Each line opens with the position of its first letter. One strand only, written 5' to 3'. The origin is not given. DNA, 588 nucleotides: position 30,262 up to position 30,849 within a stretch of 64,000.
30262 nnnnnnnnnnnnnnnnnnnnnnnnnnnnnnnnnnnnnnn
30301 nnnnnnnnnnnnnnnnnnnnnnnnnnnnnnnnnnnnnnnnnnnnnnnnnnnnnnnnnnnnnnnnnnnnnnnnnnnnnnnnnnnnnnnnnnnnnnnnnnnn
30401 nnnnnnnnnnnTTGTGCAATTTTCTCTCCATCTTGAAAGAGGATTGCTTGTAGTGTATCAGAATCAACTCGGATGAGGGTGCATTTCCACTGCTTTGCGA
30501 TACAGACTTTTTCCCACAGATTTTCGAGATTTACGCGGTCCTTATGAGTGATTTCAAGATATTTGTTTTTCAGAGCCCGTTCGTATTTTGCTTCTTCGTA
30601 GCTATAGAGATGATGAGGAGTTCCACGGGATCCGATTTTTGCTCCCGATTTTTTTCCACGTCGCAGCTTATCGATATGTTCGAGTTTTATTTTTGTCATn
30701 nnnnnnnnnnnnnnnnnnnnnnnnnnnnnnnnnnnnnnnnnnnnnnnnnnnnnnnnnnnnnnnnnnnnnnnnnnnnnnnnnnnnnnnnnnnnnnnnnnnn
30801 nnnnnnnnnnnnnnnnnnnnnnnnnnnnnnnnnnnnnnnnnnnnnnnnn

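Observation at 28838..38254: Light/UV-damage island: three photolyase-cryptochrome paralogs with DUF2256, DUF1905, a zinc ribbon, MutY, DUF2177 and DUF1295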

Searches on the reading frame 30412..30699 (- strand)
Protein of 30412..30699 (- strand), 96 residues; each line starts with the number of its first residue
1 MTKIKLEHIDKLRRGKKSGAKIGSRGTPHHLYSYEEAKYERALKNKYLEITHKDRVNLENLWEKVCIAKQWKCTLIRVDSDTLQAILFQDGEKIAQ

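Call 30: predict_structure(alignment_id=A2)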
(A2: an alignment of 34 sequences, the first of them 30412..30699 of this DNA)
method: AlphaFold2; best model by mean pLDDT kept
length: 96 residues; sequences in the alignment: 34
mean_pLDDT: 79.9   pTM: 0.66
mean pLDDT of the five models: 79.9, 75.6, 75.2, 71.0, 69.7
residues with pLDDT >= 90: 18; 70-90: 56; 50-70: 20; < 50: 2
segments of 3 or more residues with pLDDT < 50: none
pLDDT, mean of each block of 10 residues (from residue 1): 65 65 59 85 91 85 86 90 89 87
secondary structure, 60 per line:
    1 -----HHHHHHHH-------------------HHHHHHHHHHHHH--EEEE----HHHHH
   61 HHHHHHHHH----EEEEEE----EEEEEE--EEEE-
elements in order: H6-13 H33-45 E48-51 H56-69 E74-79 E84-89 E92-95

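Call 34: fold_search(model_id=the predicted structure, library=pdb)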
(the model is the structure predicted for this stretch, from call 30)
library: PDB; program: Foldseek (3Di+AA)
matches with E <= 10: 445; with E <= 0.001: 0
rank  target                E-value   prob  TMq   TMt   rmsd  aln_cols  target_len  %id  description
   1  3iey_B                2.6e-01  0.63  0.33  0.22   3.1        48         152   25  Crystal Structure of the functional Nanoarchaeum equitans tRNA splicing endonuclease (released 2009-09-01)
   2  9jh8_A                3.2e-01  0.08  0.23  0.05  13.8        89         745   12  Cryo-EM structure of CpAgo_gDNA-tg_ssDNA monomeric ternary complex (released 2025-07-30)
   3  3if0                  3.6e-01  0.54  0.32  0.22   3.1        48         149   25  Crystal Structure of the Nanoarchaeum equitans tRNA splicing endonuclease structural subunit (released 2009-08-18)
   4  9efm_F                3.6e-01  0.35  0.33  0.13   8.3        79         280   13  Cryo-EM structure of COP9 signalosome precatalytic state with neddylated cullin-1 (released 2025-12-03)
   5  2nrw                  4.1e-01  0.35  0.34  0.19   4.9        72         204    7  Crystal structure of the C terminal half of UvrC (released 2007-02-06)
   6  2zyz_A                5.0e-01  0.38  0.36  0.37   7.4        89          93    8  Pyrobaculum aerophilum splicing endonuclease (released 2009-06-23)
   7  2zyz_C                5.3e-01  0.38  0.36  0.36   7.3        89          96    8  Pyrobaculum aerophilum splicing endonuclease (released 2009-06-23)
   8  1a79_A                5.3e-01  0.33  0.31  0.19   3.3        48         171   14  CRYSTAL STRUCTURE OF THE TRNA SPLICING ENDONUCLEASE FROM METHANOCOCCUS JANNASCHII (released 1999-06-01)
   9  4wsn_F                5.3e-01  0.16  0.29  0.12   8.3        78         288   14  Crystal structure of the COP9 signalosome, a P1 crystal form (released 2015-12-23)
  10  4qft                  6.1e-01  0.15  0.29  0.18   8.6        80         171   14  Structure of COP9 signalosome complex subunit 6 (released 2014-09-03)
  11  4d10_F                6.9e-01  0.23  0.33  0.13   8.0        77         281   13  Crystal structure of the COP9 signalosome (released 2014-07-23)
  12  4p81_D                7.4e-01  0.16  0.33  0.21   8.3        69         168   17  Structure of ancestral PyrR protein (AncORANGEPyrR) (released 2014-12-17)
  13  1a3c                  7.4e-01  0.15  0.31  0.20  10.0        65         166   15  PYRR, THE BACILLUS SUBTILIS PYRIMIDINE BIOSYNTHETIC OPERON REPRESSOR, DIMERIC FORM (released 1998-08-05)
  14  9cr1_A                8.4e-01  0.23  0.31  0.14   4.1        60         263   12  Crystal structure of histidine racemase (HisR) of Fusobacterium nucleatum (C67S) (released 2025-03-05)
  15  4p81_C                8.4e-01  0.20  0.36  0.23   6.9        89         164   10  Structure of ancestral PyrR protein (AncORANGEPyrR) (released 2014-12-17)
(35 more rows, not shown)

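Call 35: search_protein_representatives(alignment_id=A2)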
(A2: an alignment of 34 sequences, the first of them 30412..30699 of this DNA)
Query: 34 sequences, 110 profile positions. Proteins with E-value up to 0.001 (for the whole library): 86; up to 1e-10: 36; up to 1e-30: 4. The best 86 are listed.
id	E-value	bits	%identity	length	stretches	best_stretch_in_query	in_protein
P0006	4.8e-52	190.9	-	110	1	1-110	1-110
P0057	4.6e-43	162.0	-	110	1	1-109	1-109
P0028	1.1e-38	147.9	-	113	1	2-88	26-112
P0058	2.7e-35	137.0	-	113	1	2-108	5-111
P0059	1.9e-30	121.4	-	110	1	1-108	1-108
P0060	2.3e-30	121.1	-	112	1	2-109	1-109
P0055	2.0e-29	118.1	-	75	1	2-69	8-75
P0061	1.0e-28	115.8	-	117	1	2-109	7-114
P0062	2.0e-28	114.9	-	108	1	4-108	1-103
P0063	1.0e-24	103.0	-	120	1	1-109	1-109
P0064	1.1e-24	102.9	-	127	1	3-107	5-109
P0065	1.2e-24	102.7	-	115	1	1-109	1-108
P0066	5.1e-24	100.7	-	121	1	3-109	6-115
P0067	6.8e-24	100.3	-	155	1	3-110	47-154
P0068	3.7e-21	91.5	-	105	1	2-94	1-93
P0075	8.7e-15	71.0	-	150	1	5-108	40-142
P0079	6.2e-14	68.2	-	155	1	8-82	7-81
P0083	2.4e-13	66.4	-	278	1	6-73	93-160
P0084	3.6e-13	65.8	-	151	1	7-100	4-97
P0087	1.4e-11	60.7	-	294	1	6-77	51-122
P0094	3.4e-09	53.0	-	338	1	8-80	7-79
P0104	1.8e-07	47.5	-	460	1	6-63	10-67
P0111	1.2e-06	44.8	-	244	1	6-109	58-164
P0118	6.9e-06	42.3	-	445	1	8-81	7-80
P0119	7.4e-06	42.2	-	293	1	3-74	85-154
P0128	7.0e-05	39.1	-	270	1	6-95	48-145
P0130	1.6e-04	37.9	-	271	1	6-96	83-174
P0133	2.3e-04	37.4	-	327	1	4-81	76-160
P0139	7.7e-04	35.7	-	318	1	3-79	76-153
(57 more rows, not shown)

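Call 36: search_protein_families(library=pfam, max_evalue=0.01, proteins=[P0083, P0087, P0094, P0104, P0118, P0119, P0128, P0130, P0133, P0139])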
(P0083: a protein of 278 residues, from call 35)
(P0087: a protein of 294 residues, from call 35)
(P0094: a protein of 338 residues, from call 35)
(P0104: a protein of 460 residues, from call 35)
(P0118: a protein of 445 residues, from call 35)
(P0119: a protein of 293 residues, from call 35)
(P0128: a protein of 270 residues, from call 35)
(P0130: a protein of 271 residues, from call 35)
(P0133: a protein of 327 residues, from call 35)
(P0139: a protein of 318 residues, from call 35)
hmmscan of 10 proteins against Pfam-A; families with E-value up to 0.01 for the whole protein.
P0083 (278 aa): 0 families

P0087 (294 aa): 0 families

P0094 (338 aa): 1 family
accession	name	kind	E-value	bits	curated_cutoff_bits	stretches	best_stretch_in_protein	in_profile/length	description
PF03441.19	FAD_binding_7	-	1.1e-23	84.2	27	1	147-281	3-142/203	FAD binding domain of DNA photolyase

P0104 (460 aa): 1 family
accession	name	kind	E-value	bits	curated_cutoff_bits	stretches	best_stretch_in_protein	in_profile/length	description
PF03441.19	FAD_binding_7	-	1.8e-20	73.7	27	1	152-268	3-123/203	FAD binding domain of DNA photolyase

P0118 (445 aa): 1 family
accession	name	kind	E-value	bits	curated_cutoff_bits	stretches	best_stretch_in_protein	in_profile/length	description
PF03441.19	FAD_binding_7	-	7.1e-19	68.5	27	1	147-277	3-138/203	FAD binding domain of DNA photolyase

P0119 (293 aa): 0 families

P0128 (270 aa): 0 families

P0130 (271 aa): 0 families

P0133 (327 aa): 0 families

P0139 (318 aa): 0 families

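Call 42: list_cluster_members(proteins=[P0094, P0104, P0118, P0083, P0133, P0063, P0075, P0079, P0084, P0111])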
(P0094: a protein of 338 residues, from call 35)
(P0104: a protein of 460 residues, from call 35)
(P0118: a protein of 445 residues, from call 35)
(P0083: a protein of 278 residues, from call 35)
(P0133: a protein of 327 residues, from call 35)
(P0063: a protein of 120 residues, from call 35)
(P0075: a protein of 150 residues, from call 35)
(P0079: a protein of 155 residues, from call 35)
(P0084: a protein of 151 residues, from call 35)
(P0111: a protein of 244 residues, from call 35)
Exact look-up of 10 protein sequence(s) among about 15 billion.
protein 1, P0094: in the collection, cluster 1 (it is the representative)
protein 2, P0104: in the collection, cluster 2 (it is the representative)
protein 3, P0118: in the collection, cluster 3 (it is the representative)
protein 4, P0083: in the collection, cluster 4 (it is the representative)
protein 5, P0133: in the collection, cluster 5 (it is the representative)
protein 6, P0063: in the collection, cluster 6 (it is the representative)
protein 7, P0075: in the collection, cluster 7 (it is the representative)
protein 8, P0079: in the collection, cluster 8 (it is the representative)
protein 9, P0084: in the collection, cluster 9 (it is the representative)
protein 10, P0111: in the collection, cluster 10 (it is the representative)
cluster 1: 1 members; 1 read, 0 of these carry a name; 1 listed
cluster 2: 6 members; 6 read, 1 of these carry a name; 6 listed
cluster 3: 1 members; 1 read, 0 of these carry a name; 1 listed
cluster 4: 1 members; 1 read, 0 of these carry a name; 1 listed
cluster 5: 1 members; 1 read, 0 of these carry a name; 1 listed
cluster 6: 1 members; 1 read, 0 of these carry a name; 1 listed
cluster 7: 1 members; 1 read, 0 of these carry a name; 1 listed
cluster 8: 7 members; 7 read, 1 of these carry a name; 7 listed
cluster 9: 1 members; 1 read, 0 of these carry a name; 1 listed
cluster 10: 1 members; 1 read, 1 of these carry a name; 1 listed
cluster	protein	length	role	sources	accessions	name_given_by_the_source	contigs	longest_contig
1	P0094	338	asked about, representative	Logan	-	-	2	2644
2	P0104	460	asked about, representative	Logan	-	-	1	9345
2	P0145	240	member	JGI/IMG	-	deoxyribodipyrimidine photo-lyase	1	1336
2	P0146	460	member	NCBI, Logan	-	-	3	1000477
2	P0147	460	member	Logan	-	-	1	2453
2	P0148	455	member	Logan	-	-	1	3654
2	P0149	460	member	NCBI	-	-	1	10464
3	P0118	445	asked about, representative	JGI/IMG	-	-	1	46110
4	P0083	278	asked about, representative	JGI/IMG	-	-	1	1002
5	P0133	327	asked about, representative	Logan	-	-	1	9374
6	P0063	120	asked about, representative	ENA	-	-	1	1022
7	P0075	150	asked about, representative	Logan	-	-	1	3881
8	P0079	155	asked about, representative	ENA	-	-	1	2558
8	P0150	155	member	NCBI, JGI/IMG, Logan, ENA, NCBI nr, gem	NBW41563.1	hypothetical protein EBR25_11270 [bacterium] | hypothetical protein [bacterium]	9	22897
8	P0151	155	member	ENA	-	-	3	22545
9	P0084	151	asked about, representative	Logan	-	-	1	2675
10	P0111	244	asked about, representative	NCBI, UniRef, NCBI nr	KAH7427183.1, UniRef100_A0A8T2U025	hypothetical protein KP509_10G033300 [Ceratopteris richardii] | Uncharacterized protein n=1 Tax=Ceratopteris richardii TaxID=49495 RepID=A0A8T2U025_CERRI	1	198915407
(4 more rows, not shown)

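Call 43: find_encoding_contigs(protein=P0104, flank=6000, max_places=3)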
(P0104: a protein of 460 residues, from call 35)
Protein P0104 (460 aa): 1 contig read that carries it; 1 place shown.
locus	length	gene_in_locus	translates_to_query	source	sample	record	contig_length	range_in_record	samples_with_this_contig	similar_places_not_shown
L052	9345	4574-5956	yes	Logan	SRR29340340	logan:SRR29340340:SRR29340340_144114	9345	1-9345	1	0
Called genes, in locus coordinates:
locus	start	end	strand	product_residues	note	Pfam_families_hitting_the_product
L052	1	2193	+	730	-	?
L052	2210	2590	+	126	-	PF00932:LTD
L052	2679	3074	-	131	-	PF11969:DcpS_C, PF01230:HIT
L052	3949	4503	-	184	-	PF03352:Adenine_glyco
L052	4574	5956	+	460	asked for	PF03441:FAD_binding_7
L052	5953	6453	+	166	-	PF01613:Flavin_Reduct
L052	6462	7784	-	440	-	PF01794:Ferric_reduct, PF08022:FAD_binding_8 (weak), PF08030:NAD_binding_6 (faint), PF00175:NAD_binding_1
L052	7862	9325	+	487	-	PF00875:DNA_photolyase, PF03441:FAD_binding_7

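Call 44: find_encoding_contigs(protein=P0150, flank=6000, max_places=3)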
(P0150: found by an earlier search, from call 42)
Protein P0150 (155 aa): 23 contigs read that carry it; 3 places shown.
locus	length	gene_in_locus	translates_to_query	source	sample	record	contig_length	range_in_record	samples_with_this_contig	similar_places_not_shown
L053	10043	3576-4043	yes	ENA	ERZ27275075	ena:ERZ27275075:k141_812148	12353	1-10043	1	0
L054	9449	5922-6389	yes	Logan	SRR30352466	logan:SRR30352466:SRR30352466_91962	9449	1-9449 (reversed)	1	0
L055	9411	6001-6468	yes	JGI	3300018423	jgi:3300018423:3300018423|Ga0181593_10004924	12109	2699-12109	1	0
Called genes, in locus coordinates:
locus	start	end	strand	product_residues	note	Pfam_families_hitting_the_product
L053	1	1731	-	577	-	?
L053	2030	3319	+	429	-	PF00326:Peptidase_S9 (faint)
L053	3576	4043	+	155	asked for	-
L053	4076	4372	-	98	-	PF10052:DUF2288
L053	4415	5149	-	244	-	PF13489:Methyltransf_23, PF13847:Methyltransf_31, PF08241:Methyltransf_11, PF08242:Methyltransf_12, PF13649:Methyltransf_25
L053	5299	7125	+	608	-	-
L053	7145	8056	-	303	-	-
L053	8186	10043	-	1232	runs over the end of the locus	PF14522:Cytochrome_C7 (faint), PF14537:Cytochrom_c3_2 (faint), PF08309:LVIVD (faint)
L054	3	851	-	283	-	?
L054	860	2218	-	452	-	PF07044:DUF1329, PF17131:TP_0789-like (weak)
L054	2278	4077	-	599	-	PF06980:DUF1302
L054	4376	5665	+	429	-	-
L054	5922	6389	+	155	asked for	-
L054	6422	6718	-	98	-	PF10052:DUF2288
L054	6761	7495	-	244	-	PF13489:Methyltransf_23, PF13847:Methyltransf_31, PF08241:Methyltransf_11, PF08242:Methyltransf_12, PF13649:Methyltransf_25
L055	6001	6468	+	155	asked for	-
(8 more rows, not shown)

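Call 47: find_homologous_proteins(query=P0111, max_evalue=0.001)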
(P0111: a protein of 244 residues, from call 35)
Query P0111 (244 aa): 90 proteins with E <= 0.001 among 380 candidates.
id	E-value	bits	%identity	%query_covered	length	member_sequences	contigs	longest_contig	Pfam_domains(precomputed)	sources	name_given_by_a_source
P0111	1.5e-159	547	100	100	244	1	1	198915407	-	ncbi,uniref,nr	ncbi:hypothetical protein KP509_10G033300 [Ceratopteris richardii]|uniref:Uncharacterized protein n=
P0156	2.5e-72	261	58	89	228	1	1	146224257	-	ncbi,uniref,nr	ncbi:hypothetical protein GOP47_0024663 [Adiantum capillus-veneris]|uniref:Uncharacterized protein n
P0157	2.7e-70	255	57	91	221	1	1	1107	-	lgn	-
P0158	2.3e-68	248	58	75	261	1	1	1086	-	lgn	-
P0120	1.8e-62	229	61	75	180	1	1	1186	-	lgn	-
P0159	3.2e-38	150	48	69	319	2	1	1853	-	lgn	-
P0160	7.6e-38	149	49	65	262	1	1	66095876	-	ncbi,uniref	ncbi:hypothetical protein R1flu_012014 [Riccia fluitans]|uniref:Uncharacterized protein n=1 Tax=Ricc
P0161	1.2e-37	148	53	61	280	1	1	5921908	-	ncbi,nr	ncbi:hypothetical protein Mapa_004224 [Marchantia paleacea]|nr:hypothetical protein Mapa_004224 [Mar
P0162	5.3e-37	146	60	48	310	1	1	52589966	-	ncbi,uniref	ncbi:hypothetical protein R1flu_026786 [Riccia fluitans]|uniref:Uncharacterized protein n=1 Tax=Ricc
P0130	1.5e-36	144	49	65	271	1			-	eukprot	eukprot:SM000144S00667 [mRNA] locus=s144:133022:134651:+ [translate_table: standard]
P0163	2.2e-36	144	51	61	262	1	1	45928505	-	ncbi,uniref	ncbi:hypothetical protein R1sor_011841 [Riccia sorocarpa]|uniref:Uncharacterized protein n=1 Tax=Ric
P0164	7.0e-36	142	49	64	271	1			-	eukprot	eukprot:SM000280S10710 [mRNA] locus=s280:1442:3057:+ [translate_table: standard]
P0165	1.8e-34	138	45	70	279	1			-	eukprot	eukprot:SM000015S01210 [mRNA] locus=s15:512621:514244:- [translate_table: standard]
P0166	6.5e-18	83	42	61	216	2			-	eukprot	eukprot:gene34365-41597_t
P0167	4.1e-17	81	49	45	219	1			-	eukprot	eukprot:CAMPEP_0117829412 /NCGR_PEP_ID=MMETSP0949-20121206/7850_1 /TAXON_ID=44440 /ORGANISM="Chatton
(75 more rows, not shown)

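Call 80: find_encoding_contigs(protein=P0118, flank=7000, max_places=2)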
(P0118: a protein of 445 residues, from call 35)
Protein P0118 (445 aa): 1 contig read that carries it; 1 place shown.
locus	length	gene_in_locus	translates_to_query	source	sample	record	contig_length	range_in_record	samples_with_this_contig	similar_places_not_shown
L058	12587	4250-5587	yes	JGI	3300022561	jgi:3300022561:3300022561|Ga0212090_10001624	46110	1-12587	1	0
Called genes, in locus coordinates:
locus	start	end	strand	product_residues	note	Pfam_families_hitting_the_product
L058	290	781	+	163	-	PF14567:SUKH_5 (faint), PF09346:SMI1_KNR4, PF14568:SUKH_6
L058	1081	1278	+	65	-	-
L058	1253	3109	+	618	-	-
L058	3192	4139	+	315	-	-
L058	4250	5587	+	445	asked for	PF03441:FAD_binding_7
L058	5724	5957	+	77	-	-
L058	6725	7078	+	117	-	-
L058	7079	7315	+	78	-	-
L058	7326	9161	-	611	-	-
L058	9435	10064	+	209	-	-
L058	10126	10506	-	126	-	PF08327:AHSA1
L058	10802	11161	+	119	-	-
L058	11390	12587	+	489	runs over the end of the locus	PF02518:HATPase_c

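Call 81: find_encoding_contigs(protein=P0060, flank=7000, max_places=3)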
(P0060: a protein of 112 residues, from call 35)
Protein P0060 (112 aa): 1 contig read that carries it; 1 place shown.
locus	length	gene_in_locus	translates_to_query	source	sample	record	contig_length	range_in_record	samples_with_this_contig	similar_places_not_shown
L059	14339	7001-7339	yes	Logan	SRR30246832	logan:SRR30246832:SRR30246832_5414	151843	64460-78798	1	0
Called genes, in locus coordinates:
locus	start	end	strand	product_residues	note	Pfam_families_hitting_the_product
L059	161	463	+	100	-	PF05496:RuvB_N (weak), PF13177:DNA_pol3_delta2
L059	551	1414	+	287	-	PF13177:DNA_pol3_delta2, PF22608:DNAX_ATPase_lid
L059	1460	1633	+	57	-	-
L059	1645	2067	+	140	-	-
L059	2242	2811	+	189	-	PF01594:AI-2E_transport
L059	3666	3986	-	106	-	-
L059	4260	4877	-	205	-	-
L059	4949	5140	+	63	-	-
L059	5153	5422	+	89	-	-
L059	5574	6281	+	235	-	PF00395:SLH (faint)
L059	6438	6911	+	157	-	PF15890:Peptidase_Mx1 (weak), PF15887:Peptidase_Mx (weak)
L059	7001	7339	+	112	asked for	-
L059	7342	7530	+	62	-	-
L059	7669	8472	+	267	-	PF03441:FAD_binding_7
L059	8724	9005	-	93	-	-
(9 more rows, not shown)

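Call 82: find_encoding_contigs(protein=P0066, flank=7000, max_places=3)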
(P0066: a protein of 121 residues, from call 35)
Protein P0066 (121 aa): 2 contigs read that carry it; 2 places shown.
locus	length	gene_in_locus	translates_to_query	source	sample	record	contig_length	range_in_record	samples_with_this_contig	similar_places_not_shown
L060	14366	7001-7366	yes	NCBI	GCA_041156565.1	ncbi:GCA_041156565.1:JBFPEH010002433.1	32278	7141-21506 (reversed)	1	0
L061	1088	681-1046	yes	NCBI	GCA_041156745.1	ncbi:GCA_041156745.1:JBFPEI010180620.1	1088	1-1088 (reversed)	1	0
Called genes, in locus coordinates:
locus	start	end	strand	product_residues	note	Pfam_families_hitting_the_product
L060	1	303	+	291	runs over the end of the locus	PF02826:2-Hacid_dh_C (weak), PF03446:NAD_binding_2, PF03807:F420_oxidored (weak), PF14833:NAD_binding_11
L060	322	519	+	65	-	-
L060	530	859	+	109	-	-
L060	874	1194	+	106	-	-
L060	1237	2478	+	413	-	-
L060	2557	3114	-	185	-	-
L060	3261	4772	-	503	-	PF04244:DPRP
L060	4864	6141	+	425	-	PF03441:FAD_binding_7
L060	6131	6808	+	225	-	PF13561:adh_short_C2, PF00106:adh_short (weak)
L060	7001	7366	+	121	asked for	-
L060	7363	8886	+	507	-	PF00875:DNA_photolyase, PF03441:FAD_binding_7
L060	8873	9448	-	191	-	-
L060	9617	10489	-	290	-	PF00126:HTH_1, PF03466:LysR_substrate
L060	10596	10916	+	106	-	-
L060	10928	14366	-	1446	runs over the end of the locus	PF00270:DEAD, PF13245:AAA_19 (faint), PF13401:AAA_22 (weak), PF00271:Helicase_C, PF21010:HA2_C, PF07717:OB_NTP_bind, PF11898:DUF3418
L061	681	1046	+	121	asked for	-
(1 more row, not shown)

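Call 95: find_related_loci(query=A2, collection=metagenome_contigs, flank=5000)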
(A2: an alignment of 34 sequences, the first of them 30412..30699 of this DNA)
Query A2 (96 aa) in metagenome_contigs; peptide patterns used: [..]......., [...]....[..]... (x = any residue, [..] = any of these).
164 stretches matched a pattern; 15 encode a relative of the query (tblastn E <= 1e-3); 15 distinct loci.
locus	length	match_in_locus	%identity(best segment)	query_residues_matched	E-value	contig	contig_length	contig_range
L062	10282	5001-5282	67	1-94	7e-37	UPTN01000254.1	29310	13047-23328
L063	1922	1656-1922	61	1-88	6e-32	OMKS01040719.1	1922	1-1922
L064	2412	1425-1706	56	1-94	1e-31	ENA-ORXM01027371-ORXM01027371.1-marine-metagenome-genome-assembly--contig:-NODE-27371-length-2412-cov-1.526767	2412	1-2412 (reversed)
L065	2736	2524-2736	68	1-71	7e-31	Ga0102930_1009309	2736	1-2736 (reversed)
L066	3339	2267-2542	59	1-92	1e-30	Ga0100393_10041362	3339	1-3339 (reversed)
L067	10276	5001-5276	54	3-94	3e-29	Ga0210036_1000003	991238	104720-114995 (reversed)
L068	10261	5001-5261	57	4-90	8e-29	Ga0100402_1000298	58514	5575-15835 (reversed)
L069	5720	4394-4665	58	1-90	3e-23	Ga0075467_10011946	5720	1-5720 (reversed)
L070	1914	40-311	58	1-90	2e-23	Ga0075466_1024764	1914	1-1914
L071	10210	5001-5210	49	1-70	6e-21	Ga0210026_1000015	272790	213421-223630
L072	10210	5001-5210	49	1-70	6e-21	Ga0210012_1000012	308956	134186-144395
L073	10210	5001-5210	49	1-70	6e-21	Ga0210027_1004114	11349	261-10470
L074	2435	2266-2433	46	1-56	3e-14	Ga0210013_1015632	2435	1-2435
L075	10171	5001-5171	32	9-65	6e-6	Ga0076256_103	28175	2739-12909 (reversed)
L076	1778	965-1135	32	9-65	5e-6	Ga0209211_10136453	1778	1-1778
